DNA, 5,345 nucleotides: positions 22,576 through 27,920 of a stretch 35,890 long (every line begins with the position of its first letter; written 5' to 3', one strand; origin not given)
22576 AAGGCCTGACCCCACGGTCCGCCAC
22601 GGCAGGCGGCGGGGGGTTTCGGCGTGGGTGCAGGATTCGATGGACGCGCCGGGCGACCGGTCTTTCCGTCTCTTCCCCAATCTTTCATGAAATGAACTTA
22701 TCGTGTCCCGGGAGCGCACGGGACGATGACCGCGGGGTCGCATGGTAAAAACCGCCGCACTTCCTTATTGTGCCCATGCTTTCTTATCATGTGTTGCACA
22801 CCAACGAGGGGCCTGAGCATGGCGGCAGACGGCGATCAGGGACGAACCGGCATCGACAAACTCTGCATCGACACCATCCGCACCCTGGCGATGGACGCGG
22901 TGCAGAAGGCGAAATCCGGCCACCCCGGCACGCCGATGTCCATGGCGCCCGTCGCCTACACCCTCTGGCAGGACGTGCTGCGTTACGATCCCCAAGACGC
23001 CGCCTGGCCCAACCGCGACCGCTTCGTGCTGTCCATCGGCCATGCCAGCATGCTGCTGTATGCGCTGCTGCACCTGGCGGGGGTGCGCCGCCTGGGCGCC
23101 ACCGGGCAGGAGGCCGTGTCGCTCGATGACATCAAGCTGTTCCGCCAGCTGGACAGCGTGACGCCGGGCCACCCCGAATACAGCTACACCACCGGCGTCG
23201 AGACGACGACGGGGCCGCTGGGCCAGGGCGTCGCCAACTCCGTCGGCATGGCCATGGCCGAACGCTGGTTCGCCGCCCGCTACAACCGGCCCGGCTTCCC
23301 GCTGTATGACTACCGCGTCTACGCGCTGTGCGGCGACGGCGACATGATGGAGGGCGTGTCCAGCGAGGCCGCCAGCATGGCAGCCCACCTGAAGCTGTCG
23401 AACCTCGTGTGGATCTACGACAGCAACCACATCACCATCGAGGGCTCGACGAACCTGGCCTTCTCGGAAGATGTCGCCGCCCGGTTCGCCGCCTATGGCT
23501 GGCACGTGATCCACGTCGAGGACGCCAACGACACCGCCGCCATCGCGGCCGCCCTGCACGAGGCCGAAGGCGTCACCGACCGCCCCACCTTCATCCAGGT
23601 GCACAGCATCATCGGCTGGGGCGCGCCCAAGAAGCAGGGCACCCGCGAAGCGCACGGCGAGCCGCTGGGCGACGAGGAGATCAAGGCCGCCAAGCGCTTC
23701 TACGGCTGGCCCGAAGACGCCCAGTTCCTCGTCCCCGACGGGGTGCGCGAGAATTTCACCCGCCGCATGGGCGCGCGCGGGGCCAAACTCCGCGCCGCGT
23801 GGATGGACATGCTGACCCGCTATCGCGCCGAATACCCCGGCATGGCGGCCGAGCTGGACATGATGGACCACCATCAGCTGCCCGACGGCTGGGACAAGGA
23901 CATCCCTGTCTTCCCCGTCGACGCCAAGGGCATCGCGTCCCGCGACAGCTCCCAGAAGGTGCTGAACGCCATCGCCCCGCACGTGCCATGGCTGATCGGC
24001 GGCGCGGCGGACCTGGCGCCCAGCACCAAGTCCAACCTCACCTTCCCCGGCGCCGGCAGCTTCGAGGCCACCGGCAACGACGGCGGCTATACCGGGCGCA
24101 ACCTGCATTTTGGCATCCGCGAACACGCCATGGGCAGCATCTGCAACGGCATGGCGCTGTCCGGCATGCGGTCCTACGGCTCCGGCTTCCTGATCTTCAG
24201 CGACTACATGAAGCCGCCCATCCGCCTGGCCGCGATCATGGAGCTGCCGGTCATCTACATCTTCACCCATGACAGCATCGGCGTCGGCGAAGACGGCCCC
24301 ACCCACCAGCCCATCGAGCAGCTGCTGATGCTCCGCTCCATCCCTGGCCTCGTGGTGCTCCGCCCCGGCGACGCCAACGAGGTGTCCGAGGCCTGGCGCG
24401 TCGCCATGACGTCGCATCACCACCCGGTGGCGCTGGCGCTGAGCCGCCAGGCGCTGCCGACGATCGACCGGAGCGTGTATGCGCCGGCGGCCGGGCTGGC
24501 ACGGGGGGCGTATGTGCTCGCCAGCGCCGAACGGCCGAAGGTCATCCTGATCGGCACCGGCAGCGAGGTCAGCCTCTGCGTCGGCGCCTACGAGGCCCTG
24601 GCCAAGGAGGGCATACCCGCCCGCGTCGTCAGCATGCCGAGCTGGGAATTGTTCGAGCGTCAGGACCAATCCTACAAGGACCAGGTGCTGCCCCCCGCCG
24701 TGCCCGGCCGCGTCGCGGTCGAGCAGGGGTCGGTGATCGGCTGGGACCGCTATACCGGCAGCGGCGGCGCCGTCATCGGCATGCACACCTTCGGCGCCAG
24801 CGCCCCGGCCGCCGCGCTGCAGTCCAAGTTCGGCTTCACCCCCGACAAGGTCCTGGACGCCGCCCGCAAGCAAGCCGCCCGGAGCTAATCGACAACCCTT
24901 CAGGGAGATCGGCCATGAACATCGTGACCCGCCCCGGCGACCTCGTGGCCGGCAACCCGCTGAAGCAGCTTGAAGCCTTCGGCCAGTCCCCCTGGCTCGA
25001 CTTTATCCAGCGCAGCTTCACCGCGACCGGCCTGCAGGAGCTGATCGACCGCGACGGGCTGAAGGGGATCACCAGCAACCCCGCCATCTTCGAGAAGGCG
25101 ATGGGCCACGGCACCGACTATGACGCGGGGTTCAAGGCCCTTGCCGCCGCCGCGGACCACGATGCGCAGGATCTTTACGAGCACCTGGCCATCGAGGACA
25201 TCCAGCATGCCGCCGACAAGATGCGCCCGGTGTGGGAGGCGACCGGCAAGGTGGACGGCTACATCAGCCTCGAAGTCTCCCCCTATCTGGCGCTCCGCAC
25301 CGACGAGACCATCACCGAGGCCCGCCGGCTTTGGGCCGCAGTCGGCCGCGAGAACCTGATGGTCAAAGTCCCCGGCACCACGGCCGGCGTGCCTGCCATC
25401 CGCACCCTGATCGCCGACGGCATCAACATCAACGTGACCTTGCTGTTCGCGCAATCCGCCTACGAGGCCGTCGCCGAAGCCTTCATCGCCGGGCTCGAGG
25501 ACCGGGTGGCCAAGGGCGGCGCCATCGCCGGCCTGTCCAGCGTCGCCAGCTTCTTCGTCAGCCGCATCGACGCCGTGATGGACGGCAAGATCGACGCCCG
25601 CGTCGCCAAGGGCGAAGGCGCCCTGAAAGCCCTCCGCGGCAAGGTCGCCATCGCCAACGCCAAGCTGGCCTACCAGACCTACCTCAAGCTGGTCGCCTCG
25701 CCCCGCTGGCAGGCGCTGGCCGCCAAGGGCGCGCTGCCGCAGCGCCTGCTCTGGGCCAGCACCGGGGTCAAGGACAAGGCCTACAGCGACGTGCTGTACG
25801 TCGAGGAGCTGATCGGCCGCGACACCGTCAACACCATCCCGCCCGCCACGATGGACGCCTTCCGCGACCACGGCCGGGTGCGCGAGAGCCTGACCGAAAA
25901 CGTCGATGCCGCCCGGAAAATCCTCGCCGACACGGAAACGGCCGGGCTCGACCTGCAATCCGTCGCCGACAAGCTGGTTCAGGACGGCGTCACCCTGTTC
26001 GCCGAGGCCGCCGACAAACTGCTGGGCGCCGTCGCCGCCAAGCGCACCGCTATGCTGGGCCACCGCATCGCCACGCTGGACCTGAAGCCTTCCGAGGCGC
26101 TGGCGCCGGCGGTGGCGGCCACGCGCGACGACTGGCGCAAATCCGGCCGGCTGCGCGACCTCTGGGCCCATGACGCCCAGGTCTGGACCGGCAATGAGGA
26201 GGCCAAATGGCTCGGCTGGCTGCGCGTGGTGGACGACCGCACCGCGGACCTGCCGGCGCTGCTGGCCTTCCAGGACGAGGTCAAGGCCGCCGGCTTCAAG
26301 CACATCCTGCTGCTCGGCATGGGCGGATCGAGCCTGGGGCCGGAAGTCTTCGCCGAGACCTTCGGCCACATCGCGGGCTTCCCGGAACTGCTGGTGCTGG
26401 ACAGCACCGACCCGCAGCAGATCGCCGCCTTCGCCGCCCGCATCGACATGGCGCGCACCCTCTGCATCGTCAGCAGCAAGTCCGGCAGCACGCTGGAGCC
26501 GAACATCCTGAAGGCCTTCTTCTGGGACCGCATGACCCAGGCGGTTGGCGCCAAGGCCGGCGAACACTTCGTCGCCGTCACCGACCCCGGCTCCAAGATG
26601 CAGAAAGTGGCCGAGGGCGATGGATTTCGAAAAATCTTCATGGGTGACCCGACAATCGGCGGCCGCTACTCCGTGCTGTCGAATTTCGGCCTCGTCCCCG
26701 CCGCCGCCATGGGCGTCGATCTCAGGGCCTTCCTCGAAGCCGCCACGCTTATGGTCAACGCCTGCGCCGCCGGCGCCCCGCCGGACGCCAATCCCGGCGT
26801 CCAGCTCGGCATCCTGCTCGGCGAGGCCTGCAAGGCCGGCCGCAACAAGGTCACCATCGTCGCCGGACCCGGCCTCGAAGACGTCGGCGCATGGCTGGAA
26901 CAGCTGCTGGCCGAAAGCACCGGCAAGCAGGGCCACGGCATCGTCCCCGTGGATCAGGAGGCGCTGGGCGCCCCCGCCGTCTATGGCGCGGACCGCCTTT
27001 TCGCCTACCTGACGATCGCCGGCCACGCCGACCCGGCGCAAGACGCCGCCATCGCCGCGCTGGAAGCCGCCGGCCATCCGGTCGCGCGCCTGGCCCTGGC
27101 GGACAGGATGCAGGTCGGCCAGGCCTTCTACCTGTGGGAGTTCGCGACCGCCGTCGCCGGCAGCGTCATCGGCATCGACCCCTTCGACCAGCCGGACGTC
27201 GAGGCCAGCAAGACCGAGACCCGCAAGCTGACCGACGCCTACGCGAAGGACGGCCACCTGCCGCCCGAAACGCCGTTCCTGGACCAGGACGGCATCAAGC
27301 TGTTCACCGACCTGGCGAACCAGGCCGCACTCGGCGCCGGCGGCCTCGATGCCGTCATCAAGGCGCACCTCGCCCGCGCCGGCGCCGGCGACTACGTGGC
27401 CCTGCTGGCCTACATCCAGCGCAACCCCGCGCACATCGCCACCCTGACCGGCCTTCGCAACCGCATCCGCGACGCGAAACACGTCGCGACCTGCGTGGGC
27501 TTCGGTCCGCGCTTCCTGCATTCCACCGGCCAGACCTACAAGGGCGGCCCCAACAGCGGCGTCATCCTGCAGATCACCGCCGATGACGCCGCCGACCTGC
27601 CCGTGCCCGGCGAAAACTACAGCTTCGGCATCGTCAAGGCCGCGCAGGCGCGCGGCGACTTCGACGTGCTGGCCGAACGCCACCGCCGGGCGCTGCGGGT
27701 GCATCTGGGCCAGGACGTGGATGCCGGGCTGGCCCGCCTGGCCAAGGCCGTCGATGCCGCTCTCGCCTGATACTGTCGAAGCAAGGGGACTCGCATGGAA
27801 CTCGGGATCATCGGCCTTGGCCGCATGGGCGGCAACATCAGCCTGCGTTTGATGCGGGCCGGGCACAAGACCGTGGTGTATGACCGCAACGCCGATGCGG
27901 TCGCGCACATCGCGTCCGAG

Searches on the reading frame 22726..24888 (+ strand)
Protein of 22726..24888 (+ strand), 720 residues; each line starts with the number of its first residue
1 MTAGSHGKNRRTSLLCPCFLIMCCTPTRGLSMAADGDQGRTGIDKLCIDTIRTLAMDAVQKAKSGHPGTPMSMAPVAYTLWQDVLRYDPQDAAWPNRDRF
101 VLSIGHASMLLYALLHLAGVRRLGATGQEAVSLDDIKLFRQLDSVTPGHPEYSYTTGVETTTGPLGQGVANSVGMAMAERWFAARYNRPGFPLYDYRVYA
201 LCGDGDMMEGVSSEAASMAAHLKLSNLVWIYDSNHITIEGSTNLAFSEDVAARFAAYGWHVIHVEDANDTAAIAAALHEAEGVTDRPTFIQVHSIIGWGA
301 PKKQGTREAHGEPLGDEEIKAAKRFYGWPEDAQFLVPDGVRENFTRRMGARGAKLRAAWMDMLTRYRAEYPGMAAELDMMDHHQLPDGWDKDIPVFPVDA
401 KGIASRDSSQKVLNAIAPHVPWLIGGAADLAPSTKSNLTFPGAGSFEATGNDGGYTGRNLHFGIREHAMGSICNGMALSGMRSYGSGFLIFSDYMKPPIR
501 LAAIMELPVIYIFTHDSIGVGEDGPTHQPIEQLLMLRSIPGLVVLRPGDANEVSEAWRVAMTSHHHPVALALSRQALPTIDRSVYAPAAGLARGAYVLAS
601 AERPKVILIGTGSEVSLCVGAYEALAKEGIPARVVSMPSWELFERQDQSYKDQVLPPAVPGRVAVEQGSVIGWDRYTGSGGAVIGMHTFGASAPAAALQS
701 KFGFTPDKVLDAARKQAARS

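Call 26: search_protein_families(library=pfam, proteins=[window:22726-24888:+], max_evalue=0.001)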
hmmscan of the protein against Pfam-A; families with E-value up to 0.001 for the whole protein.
window:22726-24888:+ (720 aa): 6 families
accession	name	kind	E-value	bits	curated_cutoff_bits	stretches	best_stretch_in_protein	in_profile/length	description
PF00456.26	Transketolase_N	-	9.4e-136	452.6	22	1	44-386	2-334/334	Transketolase, thiamine diphosphate binding domain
PF02779.29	Transket_pyr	-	4.4e-47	160.4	27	1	402-578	2-173/174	Transketolase, pyrimidine binding domain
PF22613.1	Transketolase_C_1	-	5.5e-42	143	27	1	594-705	1-113/113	Transketolase-like TK C-terminal domain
PF02780.25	Transketolase_C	-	1.6e-11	44.7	25.9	1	598-709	4-124/124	Transketolase, C-terminal domain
PF02775.26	TPP_enzyme_C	-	0.00013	22.3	21.9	1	154-292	21-151/151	Thiamine pyrophosphate enzyme, C-terminal TPP binding domain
PF00676.26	E1_dh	-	0.00061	19.3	22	0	158-281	96-208/300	Dehydrogenase E1 component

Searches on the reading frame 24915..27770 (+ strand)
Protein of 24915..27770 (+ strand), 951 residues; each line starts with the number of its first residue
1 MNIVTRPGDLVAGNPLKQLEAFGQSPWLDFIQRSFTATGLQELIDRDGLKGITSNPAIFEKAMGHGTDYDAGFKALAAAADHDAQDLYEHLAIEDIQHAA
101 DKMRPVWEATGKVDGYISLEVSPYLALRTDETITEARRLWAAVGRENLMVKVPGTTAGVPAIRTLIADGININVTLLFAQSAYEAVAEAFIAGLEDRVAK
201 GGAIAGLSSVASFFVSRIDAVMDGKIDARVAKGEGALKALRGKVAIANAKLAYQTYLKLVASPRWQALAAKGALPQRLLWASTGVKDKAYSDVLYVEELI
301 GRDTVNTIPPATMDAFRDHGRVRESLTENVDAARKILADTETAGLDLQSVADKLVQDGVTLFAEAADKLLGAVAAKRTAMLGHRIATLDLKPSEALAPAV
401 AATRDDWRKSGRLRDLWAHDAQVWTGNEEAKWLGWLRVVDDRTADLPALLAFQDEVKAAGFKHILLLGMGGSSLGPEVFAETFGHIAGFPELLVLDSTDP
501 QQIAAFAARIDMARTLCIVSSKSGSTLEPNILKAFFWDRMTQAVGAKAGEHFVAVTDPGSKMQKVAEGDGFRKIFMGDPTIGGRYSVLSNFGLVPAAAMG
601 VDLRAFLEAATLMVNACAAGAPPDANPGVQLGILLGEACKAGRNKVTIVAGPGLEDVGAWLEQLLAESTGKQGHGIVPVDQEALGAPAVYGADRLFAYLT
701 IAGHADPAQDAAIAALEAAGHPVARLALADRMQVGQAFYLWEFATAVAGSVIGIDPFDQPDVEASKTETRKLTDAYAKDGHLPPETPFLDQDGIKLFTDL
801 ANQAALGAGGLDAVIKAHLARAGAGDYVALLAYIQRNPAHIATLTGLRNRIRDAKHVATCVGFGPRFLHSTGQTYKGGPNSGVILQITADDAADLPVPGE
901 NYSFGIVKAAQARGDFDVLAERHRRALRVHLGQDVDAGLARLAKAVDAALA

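Call 26: search_protein_families(library=pfam, proteins=[window:24915-27770:+], max_evalue=0.001)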
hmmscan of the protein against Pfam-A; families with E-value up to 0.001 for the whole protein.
window:24915-27770:+ (951 aa): 2 families
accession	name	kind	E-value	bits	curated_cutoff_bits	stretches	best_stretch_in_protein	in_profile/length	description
PF00923.25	TAL_FSA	-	2.5e-80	270.3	27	1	27-372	2-284/285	Transaldolase/Fructose-6-phosphate aldolase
PF00342.24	PGI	-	5.4e-20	71.9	22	1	461-672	96-309/486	Phosphoglucose isomerase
